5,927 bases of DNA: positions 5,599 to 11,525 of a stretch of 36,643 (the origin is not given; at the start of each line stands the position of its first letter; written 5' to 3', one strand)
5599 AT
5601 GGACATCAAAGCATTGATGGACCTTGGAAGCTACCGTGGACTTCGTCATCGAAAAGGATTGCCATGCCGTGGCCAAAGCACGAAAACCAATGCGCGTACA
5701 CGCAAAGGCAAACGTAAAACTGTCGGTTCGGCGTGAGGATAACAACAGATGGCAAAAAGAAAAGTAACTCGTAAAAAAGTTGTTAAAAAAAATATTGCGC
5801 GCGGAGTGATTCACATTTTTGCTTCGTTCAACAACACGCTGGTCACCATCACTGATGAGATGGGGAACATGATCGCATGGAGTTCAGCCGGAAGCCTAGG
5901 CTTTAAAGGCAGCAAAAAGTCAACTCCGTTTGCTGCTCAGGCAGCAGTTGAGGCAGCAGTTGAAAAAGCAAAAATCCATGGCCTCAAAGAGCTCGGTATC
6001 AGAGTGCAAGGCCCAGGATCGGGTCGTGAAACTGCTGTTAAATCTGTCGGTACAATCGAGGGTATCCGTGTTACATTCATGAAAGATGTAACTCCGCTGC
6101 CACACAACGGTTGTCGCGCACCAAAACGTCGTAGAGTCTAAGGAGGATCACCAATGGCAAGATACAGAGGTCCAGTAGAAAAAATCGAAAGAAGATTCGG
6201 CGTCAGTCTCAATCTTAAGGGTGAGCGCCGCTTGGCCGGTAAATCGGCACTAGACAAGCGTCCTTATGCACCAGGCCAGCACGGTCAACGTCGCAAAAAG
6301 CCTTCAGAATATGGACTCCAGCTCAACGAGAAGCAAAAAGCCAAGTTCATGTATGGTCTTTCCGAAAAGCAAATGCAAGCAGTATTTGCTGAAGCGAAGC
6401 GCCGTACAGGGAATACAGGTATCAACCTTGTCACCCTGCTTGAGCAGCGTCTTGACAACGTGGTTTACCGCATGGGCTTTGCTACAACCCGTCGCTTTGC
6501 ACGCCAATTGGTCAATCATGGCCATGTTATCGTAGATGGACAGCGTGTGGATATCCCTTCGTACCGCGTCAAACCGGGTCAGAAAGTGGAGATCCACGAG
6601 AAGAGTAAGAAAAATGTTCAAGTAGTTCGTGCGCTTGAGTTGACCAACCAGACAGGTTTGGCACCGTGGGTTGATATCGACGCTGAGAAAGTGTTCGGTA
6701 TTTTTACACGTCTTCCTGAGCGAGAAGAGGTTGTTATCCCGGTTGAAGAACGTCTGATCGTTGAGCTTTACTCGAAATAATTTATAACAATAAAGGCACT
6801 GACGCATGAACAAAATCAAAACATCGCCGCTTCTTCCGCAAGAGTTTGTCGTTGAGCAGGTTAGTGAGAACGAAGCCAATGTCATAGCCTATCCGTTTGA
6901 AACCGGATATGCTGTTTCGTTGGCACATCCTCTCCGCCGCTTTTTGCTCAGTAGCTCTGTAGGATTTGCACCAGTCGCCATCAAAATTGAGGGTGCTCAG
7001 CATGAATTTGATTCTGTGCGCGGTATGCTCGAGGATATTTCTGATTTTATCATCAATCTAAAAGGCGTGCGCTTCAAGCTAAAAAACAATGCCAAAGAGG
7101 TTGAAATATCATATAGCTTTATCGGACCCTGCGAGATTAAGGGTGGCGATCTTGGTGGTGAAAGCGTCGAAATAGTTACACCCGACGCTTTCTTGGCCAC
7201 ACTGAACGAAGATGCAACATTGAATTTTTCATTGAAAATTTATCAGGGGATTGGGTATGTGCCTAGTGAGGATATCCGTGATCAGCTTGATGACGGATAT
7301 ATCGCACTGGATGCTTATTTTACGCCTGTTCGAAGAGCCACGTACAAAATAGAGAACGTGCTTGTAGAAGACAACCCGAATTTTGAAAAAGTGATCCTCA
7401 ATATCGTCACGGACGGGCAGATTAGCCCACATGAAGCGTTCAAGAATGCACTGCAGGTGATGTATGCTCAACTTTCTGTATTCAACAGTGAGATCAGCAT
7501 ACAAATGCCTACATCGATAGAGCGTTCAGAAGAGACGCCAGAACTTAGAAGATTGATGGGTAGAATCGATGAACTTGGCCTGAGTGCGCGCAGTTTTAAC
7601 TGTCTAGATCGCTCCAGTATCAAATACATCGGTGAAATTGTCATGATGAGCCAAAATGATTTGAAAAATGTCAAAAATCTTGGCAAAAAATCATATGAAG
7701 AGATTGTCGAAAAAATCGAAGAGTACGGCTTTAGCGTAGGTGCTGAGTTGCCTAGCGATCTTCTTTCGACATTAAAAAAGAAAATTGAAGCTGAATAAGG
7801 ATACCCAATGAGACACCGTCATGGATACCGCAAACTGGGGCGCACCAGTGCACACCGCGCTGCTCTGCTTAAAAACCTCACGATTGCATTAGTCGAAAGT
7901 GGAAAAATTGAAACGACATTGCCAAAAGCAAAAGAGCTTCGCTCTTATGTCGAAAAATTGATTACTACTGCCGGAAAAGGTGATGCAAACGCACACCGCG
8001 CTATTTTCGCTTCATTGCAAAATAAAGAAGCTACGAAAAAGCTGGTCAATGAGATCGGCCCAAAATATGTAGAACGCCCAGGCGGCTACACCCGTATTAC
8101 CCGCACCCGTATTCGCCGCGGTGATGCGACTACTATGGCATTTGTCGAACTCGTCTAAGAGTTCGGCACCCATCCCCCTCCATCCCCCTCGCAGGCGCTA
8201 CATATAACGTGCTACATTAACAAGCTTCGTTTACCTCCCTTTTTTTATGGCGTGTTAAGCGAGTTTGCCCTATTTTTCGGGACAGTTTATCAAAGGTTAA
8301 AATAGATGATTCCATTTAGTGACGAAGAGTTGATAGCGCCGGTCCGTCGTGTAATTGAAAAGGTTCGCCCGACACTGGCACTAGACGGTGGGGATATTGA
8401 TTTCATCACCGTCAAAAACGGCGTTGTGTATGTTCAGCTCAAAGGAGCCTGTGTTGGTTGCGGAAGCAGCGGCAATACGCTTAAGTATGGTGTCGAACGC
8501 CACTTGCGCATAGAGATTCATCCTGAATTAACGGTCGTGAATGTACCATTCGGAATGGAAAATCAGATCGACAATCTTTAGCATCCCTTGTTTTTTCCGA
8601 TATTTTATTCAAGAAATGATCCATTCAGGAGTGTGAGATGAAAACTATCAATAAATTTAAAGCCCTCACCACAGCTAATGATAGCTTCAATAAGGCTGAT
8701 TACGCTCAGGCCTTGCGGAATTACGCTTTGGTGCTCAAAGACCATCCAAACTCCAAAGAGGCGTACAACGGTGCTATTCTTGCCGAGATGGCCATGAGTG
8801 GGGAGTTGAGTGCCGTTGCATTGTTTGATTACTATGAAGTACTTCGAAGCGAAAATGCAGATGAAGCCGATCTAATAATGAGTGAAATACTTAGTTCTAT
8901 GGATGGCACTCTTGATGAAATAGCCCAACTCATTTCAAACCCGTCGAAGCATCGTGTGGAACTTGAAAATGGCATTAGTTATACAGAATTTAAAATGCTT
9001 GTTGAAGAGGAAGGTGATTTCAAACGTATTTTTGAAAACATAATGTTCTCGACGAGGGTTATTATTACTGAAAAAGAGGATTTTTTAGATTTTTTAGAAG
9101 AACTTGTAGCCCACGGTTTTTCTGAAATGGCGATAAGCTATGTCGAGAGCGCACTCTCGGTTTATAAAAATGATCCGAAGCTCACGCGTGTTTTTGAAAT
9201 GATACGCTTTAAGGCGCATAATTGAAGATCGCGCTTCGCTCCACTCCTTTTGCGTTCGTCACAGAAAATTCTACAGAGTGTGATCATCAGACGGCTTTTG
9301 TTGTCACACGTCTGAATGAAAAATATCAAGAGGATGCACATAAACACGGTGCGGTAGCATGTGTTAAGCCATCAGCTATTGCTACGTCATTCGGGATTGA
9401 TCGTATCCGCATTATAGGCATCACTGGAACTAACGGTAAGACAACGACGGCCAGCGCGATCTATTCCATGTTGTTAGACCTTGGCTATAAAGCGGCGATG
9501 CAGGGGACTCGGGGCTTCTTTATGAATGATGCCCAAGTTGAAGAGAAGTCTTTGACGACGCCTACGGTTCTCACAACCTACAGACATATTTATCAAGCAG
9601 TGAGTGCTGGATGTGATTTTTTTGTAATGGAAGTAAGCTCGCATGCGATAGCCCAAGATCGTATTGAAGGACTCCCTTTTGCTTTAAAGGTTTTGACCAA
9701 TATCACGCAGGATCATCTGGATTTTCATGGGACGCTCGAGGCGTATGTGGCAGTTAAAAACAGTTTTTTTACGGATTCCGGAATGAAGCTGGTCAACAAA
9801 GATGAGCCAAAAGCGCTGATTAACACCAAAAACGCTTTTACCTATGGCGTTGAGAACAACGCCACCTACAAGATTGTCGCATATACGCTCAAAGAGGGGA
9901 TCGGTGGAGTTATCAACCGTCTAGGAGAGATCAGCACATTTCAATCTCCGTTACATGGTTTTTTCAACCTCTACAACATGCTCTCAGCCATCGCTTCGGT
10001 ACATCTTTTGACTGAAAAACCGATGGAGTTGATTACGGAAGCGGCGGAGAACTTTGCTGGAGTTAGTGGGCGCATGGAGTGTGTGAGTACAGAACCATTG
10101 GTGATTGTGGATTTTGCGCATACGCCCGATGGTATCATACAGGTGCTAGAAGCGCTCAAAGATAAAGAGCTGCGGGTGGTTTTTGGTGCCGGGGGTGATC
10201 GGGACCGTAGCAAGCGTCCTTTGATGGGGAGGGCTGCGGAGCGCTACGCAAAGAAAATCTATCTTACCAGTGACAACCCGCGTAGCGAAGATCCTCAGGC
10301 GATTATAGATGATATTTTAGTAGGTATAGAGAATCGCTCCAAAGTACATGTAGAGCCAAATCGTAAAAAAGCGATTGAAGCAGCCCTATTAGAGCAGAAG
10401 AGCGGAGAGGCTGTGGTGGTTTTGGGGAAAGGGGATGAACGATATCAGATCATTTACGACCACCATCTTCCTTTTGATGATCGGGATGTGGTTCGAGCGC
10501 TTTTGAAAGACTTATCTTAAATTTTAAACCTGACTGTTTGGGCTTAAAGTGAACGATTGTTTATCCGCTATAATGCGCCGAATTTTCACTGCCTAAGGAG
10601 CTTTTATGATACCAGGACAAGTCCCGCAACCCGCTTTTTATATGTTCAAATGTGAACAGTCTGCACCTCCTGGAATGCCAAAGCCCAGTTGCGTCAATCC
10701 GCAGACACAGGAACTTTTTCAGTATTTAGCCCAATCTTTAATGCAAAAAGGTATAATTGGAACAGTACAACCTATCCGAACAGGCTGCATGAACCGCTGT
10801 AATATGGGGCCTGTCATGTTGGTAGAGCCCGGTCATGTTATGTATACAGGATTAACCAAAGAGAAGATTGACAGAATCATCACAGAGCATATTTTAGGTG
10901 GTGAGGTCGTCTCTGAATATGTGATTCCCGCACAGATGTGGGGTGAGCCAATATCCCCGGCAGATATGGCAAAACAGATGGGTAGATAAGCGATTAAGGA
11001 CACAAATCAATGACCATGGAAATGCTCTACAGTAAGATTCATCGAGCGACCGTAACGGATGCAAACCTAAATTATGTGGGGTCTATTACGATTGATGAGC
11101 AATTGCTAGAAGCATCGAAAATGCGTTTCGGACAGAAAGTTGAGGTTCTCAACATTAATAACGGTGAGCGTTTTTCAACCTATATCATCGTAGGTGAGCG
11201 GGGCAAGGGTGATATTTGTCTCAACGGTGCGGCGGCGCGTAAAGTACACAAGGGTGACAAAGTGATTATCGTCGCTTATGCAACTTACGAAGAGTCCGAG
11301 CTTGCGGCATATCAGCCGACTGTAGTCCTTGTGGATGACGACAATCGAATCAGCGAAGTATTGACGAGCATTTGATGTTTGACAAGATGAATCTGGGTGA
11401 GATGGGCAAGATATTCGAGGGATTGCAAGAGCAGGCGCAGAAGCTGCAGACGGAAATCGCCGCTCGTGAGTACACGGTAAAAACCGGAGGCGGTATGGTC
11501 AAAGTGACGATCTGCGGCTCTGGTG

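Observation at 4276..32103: Highly iterated palindrome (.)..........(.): 9 perfect 10-mers and 18 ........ cores in 36.6 kb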

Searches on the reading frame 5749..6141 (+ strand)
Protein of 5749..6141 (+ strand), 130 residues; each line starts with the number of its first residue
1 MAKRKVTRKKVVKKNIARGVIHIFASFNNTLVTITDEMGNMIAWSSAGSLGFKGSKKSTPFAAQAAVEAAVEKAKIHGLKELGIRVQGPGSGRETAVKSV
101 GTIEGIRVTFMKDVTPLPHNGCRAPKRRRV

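Call 17: search_protein_families(library=pfam, proteins=[window:5749-6141:+])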
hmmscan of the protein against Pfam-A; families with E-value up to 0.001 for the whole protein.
window:5749-6141:+ (130 aa): 1 family
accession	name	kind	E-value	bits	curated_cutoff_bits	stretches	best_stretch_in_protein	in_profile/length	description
PF00411.24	Ribosomal_S11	-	1.1e-42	145.3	25.1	1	19-129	1-110/110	Ribosomal protein S11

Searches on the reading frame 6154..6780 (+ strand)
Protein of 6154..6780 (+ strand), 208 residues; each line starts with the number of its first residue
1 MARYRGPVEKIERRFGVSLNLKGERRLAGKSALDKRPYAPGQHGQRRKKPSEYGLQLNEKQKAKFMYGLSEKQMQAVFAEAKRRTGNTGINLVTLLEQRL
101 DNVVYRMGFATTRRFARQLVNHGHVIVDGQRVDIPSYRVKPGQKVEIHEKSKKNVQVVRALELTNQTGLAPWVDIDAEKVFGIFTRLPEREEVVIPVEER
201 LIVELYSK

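Call 17: search_protein_families(library=pfam, proteins=[window:6154-6780:+])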
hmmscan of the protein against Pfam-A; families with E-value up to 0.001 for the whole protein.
window:6154-6780:+ (208 aa): 2 families
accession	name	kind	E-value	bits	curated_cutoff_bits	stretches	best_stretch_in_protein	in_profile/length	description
PF00163.24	Ribosomal_S4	-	3e-28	98.8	23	1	3-97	1-95/95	Ribosomal protein S4/S9 N-terminal domain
PF01479.30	S4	-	5.1e-21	74.6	22.8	1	98-144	1-47/48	S4 domain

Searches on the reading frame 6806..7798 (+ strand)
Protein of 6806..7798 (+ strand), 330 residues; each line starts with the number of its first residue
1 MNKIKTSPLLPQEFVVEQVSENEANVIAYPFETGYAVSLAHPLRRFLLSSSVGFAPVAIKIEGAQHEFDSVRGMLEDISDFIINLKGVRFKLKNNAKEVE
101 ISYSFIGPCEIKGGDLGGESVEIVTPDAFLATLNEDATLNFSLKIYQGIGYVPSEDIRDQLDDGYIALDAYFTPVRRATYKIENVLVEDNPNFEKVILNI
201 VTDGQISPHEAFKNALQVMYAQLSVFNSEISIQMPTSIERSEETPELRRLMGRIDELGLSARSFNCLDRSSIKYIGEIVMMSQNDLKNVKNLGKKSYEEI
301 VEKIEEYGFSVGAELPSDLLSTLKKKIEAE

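Call 17: search_protein_families(library=pfam, proteins=[window:6806-7798:+])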
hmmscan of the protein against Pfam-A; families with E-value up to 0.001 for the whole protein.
window:6806-7798:+ (330 aa): 3 families
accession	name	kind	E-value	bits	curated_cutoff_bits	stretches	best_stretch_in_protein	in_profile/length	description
PF01000.31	RNA_pol_A_bac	-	2e-24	86.5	33.9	1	59-173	1-119/119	RNA polymerase Rpb3/RpoA insert domain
PF03118.21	RNA_pol_A_CTD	-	6.2e-24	84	23.8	1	242-306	3-67/67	Bacterial RNA polymerase, alpha chain C terminal domain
PF01193.29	RNA_pol_L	-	1e-12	48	24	1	30-222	2-73/74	RNA polymerase Rpb3/Rpb11 dimerisation domain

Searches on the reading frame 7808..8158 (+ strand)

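Call 18: search_protein_families(library=pfam, proteins=[window:7808-8158:+])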
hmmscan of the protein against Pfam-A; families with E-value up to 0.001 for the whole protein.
window:7808-8158:+ (116 aa): 1 family
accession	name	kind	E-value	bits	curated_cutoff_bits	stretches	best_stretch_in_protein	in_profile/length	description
PF01196.24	Ribosomal_L17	-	1.8e-35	122.1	27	1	20-116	1-97/97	Ribosomal protein L17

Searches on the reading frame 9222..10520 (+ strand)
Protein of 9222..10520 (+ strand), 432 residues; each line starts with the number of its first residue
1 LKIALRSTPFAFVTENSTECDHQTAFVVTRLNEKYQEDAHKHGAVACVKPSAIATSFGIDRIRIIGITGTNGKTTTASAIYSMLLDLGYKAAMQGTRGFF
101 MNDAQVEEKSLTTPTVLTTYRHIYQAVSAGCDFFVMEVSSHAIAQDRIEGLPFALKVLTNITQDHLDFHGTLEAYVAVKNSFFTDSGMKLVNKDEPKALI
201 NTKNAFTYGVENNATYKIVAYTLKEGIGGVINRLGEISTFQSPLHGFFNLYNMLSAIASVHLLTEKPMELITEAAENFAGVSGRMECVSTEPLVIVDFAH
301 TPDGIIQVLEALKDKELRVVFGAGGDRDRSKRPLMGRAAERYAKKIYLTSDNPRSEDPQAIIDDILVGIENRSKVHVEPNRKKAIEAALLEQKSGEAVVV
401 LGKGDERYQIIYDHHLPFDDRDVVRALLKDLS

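Call 18: search_protein_families(library=pfam, proteins=[window:9222-10520:+])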
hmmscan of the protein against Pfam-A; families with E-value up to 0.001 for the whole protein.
window:9222-10520:+ (432 aa): 2 families
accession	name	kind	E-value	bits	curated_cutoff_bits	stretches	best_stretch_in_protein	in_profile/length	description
PF08245.18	Mur_ligase_M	-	4.7e-42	144.7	24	1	67-259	1-199/200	Mur ligase middle domain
PF02875.26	Mur_ligase_C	-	4.4e-30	105.6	28.4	1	283-404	1-127/127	Mur ligase, glutamate ligase domain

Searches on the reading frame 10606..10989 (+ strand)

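Call 18: search_protein_families(library=pfam, proteins=[window:10606-10989:+])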
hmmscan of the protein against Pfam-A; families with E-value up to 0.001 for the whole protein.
window:10606-10989:+ (127 aa): 1 family
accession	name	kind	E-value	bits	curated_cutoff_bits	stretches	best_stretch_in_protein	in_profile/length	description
PF01257.25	2Fe-2S_thioredx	-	0.00077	19.8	24.8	0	58-94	109-143/145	Thioredoxin-like [2Fe-2S] ferredoxin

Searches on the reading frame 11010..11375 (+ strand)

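Call 18: search_protein_families(library=pfam, proteins=[window:11010-11375:+])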
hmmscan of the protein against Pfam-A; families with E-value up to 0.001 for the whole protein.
window:11010-11375:+ (121 aa): 1 family
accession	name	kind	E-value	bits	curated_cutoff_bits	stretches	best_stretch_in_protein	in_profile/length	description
PF02261.22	Asp_decarbox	-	6.7e-51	171.5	25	1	1-114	1-114/115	Aspartate decarboxylase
